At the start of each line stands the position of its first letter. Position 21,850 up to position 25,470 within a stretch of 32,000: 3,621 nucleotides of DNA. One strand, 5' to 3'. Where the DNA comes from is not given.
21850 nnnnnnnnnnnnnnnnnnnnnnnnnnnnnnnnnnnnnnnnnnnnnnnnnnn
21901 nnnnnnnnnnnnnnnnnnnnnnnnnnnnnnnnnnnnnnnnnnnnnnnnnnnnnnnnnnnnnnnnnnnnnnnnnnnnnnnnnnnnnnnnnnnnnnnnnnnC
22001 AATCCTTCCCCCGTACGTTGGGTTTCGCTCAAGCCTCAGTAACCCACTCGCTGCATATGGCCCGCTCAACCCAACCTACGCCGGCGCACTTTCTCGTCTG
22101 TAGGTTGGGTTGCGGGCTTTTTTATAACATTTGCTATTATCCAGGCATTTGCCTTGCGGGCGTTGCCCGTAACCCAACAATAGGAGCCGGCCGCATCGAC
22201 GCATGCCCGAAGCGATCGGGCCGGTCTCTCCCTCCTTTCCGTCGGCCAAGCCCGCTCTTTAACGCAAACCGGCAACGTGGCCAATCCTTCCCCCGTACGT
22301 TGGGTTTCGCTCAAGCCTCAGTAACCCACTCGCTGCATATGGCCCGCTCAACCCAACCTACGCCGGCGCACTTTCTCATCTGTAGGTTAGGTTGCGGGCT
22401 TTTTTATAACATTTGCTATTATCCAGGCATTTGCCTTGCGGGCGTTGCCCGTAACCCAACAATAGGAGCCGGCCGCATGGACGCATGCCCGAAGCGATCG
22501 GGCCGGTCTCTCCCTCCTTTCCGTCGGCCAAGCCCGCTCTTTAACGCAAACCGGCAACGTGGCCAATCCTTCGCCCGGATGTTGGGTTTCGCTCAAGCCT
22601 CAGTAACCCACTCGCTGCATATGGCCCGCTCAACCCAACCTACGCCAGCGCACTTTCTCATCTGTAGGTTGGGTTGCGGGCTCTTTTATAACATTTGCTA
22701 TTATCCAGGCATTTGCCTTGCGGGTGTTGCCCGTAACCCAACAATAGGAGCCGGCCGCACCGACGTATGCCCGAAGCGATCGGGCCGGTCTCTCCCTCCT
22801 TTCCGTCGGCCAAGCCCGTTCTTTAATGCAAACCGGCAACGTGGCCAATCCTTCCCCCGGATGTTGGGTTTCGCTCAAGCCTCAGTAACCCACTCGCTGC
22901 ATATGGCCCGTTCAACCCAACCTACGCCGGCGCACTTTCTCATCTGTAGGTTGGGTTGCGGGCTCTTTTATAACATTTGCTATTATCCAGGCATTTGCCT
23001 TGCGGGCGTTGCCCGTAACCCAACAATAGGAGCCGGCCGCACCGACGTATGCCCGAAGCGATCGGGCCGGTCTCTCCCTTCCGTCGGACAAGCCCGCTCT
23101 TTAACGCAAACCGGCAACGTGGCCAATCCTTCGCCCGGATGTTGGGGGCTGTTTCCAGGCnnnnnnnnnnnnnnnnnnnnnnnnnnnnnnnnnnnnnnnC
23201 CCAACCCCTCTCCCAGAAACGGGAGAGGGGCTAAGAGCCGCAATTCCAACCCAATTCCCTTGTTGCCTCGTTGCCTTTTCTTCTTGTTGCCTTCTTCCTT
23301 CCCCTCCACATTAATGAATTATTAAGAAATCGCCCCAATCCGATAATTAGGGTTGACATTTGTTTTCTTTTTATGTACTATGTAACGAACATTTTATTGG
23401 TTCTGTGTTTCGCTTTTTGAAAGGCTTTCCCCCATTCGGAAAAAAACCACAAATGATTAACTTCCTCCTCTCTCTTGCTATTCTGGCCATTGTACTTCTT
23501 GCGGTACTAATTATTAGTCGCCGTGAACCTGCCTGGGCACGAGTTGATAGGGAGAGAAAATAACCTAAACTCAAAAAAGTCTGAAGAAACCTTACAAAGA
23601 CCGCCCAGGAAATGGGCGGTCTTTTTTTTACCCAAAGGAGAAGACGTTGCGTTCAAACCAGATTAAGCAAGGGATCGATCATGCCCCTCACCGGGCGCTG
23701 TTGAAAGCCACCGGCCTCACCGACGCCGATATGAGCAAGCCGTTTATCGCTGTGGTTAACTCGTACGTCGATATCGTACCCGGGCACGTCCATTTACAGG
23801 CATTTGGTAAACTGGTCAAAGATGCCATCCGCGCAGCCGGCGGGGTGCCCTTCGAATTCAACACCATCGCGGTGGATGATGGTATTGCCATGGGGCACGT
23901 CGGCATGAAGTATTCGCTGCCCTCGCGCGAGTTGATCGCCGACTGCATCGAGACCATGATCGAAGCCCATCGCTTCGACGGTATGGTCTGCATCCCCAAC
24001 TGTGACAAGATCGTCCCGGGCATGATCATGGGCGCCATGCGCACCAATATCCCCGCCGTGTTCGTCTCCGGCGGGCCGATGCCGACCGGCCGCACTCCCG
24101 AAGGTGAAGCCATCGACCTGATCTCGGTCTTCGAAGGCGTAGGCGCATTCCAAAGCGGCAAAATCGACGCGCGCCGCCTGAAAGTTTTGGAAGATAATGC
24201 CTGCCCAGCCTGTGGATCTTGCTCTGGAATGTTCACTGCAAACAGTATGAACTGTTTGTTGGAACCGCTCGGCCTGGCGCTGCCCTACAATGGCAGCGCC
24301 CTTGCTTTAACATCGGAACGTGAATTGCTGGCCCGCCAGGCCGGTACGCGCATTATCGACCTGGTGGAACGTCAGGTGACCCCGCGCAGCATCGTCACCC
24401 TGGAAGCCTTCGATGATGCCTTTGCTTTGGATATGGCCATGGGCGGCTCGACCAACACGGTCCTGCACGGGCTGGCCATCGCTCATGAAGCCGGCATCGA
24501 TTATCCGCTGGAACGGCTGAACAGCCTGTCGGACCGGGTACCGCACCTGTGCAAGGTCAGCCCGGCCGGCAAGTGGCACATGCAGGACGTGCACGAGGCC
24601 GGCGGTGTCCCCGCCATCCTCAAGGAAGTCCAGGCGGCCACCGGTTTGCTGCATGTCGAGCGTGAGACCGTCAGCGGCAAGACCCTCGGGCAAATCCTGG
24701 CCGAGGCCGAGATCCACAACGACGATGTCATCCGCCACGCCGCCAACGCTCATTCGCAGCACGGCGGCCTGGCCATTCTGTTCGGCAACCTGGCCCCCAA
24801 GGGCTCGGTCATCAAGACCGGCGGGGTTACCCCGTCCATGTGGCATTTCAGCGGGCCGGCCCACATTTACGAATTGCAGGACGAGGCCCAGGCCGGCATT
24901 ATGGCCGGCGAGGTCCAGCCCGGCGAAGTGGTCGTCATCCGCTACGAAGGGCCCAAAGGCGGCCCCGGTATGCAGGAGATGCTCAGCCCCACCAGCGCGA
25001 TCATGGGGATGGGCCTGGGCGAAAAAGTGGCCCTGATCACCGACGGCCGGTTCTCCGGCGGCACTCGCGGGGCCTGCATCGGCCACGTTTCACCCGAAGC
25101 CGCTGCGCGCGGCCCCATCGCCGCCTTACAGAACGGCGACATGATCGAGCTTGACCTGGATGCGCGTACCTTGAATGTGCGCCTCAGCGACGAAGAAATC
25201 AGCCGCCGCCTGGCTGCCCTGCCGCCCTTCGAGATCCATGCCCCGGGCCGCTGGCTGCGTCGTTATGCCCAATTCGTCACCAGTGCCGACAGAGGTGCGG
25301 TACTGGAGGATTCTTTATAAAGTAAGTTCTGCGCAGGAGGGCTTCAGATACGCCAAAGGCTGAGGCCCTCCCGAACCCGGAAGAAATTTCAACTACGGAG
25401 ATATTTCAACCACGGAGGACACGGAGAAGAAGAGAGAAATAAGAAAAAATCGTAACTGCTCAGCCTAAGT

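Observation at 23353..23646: Candidate ribosome-mediated attenuator: Ile/Leu/Val-rich leader ORF plus terminator in front of ilvD-ilvBNC-leuAC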

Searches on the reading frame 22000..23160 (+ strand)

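Call 67: search_protein_families(library=pfam, proteins=[window:22000-23160:+], max_evalue=0.01)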
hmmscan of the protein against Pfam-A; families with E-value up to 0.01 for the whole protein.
window:22000-23160:+ (387 aa): 3 families
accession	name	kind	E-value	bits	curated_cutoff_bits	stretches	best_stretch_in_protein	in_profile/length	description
PF09048.16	Cro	-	0.00026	21.4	32.7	0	191-211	18-38/59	Cro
PF16451.12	bCoV_S1_N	-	0.0025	17.7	26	0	184-239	71-121/295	Betacoronavirus-like spike glycoprotein S1, N-terminal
PF18115.7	Tudor_3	-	0.0058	16.9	25.8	0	44-55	14-25/52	DNA repair protein Crb2 Tudor domain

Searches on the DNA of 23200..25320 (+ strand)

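Call 8: search_rna_families(source=window, start=23200, end=23750, threshold=evalue, max_evalue=10)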
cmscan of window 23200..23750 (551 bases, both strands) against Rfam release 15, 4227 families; matches with E-value up to 10: 16.
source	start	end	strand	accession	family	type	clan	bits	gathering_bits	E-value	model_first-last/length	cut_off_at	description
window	23559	23629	+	RF01859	Phe_leader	Cis-reg; leader;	-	26.6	55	0.028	1-125/125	no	Phenylalanine leader peptide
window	23565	23627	+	RF00512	Leu_leader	Cis-reg; leader;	-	23.1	50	0.019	1-148/148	no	Leucine operon leader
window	23594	23720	-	RF01820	RsaE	Gene; sRNA;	-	22.1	79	0.25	1-112/112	no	RNA Staph. aureus E (RoxS)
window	23200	23256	-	RF03323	mir-3613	Gene; miRNA;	-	20.1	91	0.14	1-64/86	3'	mir-3613 microRNA precursor family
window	23554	23636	+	RF02860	Arrc14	Gene; sRNA;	-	17.6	99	5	1-167/167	no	Actinobacillus sRNA 14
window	23342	23411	+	RF00187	SNORD102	Gene; snRNA; snoRNA; CD-box;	-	17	47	9.3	1-72/72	no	Small nucleolar RNA SNORD102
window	23539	23629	+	RF00513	Trp_leader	Cis-reg; leader;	-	16.7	41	1.2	1-100/100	no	Tryptophan operon leader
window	23275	23344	-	RF03680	mir-9465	Gene; miRNA;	-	16.7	63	1.3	1-74/74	no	mir-9465 microRNA precursor family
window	23599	23647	+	RF04310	nqrA-II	Cis-reg;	-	16.7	55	3.5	115-161/174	no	nqrA-II ncRNA motif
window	23307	23377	+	RF00089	SNORD31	Gene; snRNA; snoRNA; CD-box;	CL00053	16.4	40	0.8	1-69/69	no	Small nucleolar RNA SNORD31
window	23596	23624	+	RF00506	Thr_leader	Cis-reg; leader;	-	16.2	55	2.1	84-112/118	no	Threonine operon leader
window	23398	23466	-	RF00736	mir-320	Gene; miRNA;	-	14.7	55.5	2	1-76/76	no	mir-320 microRNA precursor family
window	23596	23625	+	RF00106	RNAI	Gene; antisense;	-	14.6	47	4.4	73-99/102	no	RNAI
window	23596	23624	+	RF02609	BSR0602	Gene; sRNA;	-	14.3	191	0.96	132-160/169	no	Brucella sRNA 0602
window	23555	23648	-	RF00290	BaMV_CRE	Cis-reg;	-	14.2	100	2.1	1-140/140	no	Bamboo mosaic potexvirus (BaMV) cis-regulatory element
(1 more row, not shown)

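Call 12: search_rna_families(sources=[L001, L002, L003, L004, L005, L006, L007, L008, L010, L013, L016, L018, L021, L026, L051, L068, L069], threshold=gathering)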
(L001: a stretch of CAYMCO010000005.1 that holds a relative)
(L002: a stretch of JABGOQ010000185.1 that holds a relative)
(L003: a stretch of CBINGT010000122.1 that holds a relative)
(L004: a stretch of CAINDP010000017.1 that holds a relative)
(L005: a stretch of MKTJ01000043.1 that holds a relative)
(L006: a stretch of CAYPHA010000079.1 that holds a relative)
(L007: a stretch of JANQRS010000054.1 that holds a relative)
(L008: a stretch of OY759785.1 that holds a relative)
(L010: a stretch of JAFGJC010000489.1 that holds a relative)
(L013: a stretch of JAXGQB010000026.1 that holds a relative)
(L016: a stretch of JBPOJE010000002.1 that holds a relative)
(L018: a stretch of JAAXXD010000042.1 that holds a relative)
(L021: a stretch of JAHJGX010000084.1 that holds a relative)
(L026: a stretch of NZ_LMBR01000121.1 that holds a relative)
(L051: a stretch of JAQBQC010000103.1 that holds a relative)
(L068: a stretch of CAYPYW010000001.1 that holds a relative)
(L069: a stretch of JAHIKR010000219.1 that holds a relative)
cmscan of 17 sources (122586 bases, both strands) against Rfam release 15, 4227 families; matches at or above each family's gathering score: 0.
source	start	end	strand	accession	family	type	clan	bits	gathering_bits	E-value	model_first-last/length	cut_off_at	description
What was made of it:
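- Closest known: ilvB-OMG and Leptospira ilvB RNA motifs. Different: None appeared at gathering score in 17 related loci (call 12).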

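Call 74: build_rna_model(alignment_id=A4, structure=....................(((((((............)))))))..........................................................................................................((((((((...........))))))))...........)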
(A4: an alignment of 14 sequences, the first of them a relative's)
Model R1 built from alignment A4 (14 sequences, 190 columns); structure: as given.
model positions 147; base pairs 15; branch points 1; effective number of sequences 5.05; information 0.59 bits per position. Calibrated on 0.2 Mb of random sequence (short: E-values are rough).
structure used (alignment columns):
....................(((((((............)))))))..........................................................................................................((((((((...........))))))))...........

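Call 75: search_with_rna_model(model_id=R1, source=window, max_evalue=1, show_alignments=1)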
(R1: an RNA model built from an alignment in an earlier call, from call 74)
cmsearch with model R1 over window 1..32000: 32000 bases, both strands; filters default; matches with E-value up to 1: 3.
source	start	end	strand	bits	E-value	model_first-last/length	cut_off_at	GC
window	23483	23629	+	69.7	3e-14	1-147/147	no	0.44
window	23599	23629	-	15.6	0.058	111-139/147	no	0.52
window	2705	2849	-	10.4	0.89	14-147/147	no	0.46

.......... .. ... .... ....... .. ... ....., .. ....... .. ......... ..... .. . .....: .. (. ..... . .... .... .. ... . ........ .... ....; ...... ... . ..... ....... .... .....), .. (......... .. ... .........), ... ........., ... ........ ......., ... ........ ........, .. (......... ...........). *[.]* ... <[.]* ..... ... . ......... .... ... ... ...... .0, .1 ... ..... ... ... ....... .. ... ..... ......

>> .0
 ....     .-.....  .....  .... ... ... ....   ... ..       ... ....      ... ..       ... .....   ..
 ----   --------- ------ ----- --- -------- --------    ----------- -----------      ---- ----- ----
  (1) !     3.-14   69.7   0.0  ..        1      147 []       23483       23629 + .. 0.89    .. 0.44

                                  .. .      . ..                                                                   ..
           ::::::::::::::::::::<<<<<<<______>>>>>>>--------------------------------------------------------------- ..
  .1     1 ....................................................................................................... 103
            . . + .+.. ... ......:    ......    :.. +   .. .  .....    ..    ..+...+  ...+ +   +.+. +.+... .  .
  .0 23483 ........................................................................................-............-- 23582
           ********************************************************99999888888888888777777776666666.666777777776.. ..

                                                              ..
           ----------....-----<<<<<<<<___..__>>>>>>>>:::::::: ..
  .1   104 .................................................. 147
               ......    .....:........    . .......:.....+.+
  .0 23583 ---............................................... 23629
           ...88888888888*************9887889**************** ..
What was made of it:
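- A covariance model built from 14 relatives without the window hits 23483-23629 at 69.7 bits, E = 3e-14 (calls 74, 75).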

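Call 76: search_with_rna_model(model_id=R1, sources=[L001, L002, L003, L004, L005, L006, L007, L008, L009, L010, L011, L012, L013, L014, L015, L016, L017, L018, L019, L020, L021, L022, L023, L024, L025, L026, L027, L028, L029, L030, L031, L032, L033, L034, L035, L036, L037, L038, L039, L040, L041, L042, L043, L044, L045, L046, L047, L048, L049, L050, L051, L052, L053, L054, L055, L056, L057, L058, L059, L060, L061, L062, L063, L064, L065, L066, L067, L068, L069, L070, L071, L072, L073, L074, L075, L076, L077, L078, L079, L080, L084, L085, L086, L087, L088, L089, L090, L091, L092, L093, L094, L095, L096, L097, L098, L099, L100, L136], max_evalue=0.01)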
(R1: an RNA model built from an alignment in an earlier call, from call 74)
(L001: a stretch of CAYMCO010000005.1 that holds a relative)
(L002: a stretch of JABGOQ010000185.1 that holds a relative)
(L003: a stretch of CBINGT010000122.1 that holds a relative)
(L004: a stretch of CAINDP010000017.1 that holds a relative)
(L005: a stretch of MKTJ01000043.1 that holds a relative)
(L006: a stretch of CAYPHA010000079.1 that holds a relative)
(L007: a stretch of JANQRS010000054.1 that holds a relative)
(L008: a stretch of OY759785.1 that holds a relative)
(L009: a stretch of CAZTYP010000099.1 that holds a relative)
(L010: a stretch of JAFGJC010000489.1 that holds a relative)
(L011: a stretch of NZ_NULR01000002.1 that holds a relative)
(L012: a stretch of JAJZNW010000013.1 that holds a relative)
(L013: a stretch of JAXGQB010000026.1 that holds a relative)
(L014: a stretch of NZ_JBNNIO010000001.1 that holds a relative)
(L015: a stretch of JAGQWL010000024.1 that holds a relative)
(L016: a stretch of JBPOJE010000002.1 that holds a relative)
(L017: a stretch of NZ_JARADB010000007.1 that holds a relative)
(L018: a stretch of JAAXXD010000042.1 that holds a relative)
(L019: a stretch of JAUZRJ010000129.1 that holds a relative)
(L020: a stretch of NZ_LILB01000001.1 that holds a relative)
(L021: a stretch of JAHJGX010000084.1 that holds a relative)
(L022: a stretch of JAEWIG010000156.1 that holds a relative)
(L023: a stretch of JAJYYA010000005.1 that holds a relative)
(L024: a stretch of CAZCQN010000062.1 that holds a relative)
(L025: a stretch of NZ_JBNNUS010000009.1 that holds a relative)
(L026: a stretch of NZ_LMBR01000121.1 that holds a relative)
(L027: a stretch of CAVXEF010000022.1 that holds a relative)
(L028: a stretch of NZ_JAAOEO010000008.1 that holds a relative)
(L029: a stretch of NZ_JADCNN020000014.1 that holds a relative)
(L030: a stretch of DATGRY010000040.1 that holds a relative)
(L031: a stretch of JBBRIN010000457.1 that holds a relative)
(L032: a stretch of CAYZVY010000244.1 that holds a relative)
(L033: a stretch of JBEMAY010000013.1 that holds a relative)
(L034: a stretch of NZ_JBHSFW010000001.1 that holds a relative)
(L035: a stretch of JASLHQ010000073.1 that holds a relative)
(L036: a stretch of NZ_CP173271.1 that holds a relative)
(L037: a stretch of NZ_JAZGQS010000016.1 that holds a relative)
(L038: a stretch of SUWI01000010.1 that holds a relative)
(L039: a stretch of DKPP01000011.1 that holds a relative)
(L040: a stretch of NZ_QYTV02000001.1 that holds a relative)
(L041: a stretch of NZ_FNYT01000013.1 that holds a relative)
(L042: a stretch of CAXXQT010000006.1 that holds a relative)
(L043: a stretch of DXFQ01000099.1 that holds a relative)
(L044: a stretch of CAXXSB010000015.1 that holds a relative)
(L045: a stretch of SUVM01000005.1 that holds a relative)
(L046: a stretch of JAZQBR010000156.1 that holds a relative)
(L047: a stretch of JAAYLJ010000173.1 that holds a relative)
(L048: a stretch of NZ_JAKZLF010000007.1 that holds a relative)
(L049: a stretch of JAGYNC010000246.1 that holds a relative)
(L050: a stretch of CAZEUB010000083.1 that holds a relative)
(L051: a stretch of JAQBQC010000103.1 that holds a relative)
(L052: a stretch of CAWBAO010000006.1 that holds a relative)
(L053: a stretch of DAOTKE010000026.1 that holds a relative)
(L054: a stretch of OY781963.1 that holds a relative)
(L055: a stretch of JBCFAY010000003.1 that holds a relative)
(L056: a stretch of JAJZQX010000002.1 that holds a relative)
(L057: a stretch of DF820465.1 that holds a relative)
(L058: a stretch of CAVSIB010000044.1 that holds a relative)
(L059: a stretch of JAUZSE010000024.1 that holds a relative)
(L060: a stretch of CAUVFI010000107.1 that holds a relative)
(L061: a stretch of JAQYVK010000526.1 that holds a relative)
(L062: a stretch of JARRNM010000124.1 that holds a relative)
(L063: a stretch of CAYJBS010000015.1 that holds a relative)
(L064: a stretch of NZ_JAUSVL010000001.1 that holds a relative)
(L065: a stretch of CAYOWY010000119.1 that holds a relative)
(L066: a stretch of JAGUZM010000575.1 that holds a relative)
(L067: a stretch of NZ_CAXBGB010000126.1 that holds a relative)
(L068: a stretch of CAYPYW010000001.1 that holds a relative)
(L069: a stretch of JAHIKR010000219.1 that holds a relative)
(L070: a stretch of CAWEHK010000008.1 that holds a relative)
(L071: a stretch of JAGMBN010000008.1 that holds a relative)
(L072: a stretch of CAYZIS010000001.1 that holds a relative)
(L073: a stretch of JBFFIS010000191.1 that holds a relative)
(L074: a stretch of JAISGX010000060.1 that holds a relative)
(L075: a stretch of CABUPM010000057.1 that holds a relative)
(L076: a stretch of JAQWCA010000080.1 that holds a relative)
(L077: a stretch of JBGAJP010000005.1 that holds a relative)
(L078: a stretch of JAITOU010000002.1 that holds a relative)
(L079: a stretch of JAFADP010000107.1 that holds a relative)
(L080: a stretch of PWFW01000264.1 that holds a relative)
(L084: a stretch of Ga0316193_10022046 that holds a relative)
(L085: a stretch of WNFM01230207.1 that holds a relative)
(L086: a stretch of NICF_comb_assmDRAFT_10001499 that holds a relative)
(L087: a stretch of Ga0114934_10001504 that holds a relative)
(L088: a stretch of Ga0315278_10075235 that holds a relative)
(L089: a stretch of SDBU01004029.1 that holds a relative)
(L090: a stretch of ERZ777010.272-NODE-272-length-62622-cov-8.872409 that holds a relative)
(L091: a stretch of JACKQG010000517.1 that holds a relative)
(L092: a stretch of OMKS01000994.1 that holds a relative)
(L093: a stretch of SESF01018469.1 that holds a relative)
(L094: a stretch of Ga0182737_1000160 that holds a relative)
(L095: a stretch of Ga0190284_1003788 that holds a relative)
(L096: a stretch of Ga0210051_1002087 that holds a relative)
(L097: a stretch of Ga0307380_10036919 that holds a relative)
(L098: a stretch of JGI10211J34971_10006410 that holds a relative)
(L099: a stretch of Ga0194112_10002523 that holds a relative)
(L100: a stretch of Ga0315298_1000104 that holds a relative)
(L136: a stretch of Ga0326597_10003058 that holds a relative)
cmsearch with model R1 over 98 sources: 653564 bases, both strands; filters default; matches with E-value up to 0.01: 3.
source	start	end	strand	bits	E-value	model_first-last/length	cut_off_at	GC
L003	1183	1316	+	43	7.2e-07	1-147/147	no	0.59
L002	2816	2953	+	40.4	2.9e-06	1-147/147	no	0.38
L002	2918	3036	-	24.9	0.0095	1-147/147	no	0.43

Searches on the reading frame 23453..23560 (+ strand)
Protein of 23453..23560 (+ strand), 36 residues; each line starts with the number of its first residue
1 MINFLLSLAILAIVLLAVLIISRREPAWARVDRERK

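Call 29: search_protein_families(library=pfam, proteins=[window:23453-23560:+], max_evalue=1)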
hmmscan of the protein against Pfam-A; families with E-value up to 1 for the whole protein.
seq(36 aa): 1 family
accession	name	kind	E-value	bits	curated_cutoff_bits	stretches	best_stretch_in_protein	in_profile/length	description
PF00746.26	Gram_pos_anchor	-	0.23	11.9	20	1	3-24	18-39/43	LPXTG cell wall anchor motif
